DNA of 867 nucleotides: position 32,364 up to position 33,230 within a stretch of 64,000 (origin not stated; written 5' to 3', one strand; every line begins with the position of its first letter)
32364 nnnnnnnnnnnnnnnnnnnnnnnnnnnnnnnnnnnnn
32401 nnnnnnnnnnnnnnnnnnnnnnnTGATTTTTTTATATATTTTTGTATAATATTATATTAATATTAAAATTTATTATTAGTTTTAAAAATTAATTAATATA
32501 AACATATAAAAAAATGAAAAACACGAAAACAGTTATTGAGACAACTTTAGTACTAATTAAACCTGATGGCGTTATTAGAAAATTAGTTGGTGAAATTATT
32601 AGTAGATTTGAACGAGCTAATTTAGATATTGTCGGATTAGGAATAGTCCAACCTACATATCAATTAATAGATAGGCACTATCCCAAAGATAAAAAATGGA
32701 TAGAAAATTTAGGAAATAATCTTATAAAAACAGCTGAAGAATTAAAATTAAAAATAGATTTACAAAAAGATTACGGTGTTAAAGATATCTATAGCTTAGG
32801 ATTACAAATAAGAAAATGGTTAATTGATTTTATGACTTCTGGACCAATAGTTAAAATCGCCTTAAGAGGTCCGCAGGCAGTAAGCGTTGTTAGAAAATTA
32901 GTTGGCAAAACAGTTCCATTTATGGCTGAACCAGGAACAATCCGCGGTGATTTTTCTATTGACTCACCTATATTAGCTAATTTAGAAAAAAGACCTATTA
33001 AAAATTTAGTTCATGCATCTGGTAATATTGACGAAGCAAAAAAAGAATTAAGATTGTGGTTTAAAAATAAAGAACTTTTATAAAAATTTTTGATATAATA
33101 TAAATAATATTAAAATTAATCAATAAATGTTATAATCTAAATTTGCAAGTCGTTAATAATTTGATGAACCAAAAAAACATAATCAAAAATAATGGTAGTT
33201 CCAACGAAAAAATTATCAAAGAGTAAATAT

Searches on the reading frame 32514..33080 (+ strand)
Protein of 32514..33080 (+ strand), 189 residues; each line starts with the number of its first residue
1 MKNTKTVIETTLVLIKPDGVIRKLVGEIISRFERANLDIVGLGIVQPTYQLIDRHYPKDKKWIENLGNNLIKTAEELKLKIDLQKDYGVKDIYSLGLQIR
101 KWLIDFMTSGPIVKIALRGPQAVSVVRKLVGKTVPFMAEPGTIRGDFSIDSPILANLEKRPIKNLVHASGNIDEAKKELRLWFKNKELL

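Call 13: find_encoding_contigs(protein=window:32514-33080:+, flank=10000, max_places=10)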
Protein window:32514-33080:+ (189 aa): 5 contigs read that carry it; 5 places shown.
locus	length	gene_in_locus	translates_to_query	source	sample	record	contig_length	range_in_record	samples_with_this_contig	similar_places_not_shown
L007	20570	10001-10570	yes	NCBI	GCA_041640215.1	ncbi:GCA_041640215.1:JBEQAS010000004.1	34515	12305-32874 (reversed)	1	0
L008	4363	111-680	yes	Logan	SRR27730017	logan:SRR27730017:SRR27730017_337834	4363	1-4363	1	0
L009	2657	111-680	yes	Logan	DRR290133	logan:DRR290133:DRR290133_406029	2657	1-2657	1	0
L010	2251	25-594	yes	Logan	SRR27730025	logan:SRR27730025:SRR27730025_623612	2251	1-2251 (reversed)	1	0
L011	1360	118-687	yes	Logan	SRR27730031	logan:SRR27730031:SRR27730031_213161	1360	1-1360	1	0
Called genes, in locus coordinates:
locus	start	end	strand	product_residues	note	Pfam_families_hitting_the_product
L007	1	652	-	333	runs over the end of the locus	PF02618:YceG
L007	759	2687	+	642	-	PF00270:DEAD, PF04851:ResIII, PF27431:UvrB_3rd, PF00271:Helicase_C, PF12344:UvrB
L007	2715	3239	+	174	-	-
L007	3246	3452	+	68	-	-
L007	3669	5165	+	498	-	PF02934:GatB_N, PF02637:GatB_Yqey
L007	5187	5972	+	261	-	PF03462:PCRF, PF00472:RF-1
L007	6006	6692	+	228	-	PF00005:ABC_tran, PF13401:AAA_22 (faint), PF13304:AAA_21 (faint)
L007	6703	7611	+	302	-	PF18075:FtsX_ECD, PF02687:FtsX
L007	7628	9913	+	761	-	-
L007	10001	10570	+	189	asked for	PF00334:NDK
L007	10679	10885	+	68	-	PF01783:Ribosomal_L32p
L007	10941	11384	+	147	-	PF01029:NusB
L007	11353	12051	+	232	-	PF22935:RM44_endonuclase (weak), PF14622:Ribonucleas_3_3, PF00636:Ribonuclease_3, PF00035:dsrm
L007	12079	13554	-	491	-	PF01743:PolyA_pol, PF12627:PolyA_pol_RNAbd, PF01966:HD, PF13735:tRNA_NucTran2_2 (faint)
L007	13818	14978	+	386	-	PF02985:HEAT (faint), PF13646:HEAT_2, PF01909:NTP_transf_2 (weak), PF18765:Polbeta (weak)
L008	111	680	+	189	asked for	PF00334:NDK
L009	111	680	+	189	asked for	PF00334:NDK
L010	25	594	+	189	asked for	PF00334:NDK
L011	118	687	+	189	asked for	PF00334:NDK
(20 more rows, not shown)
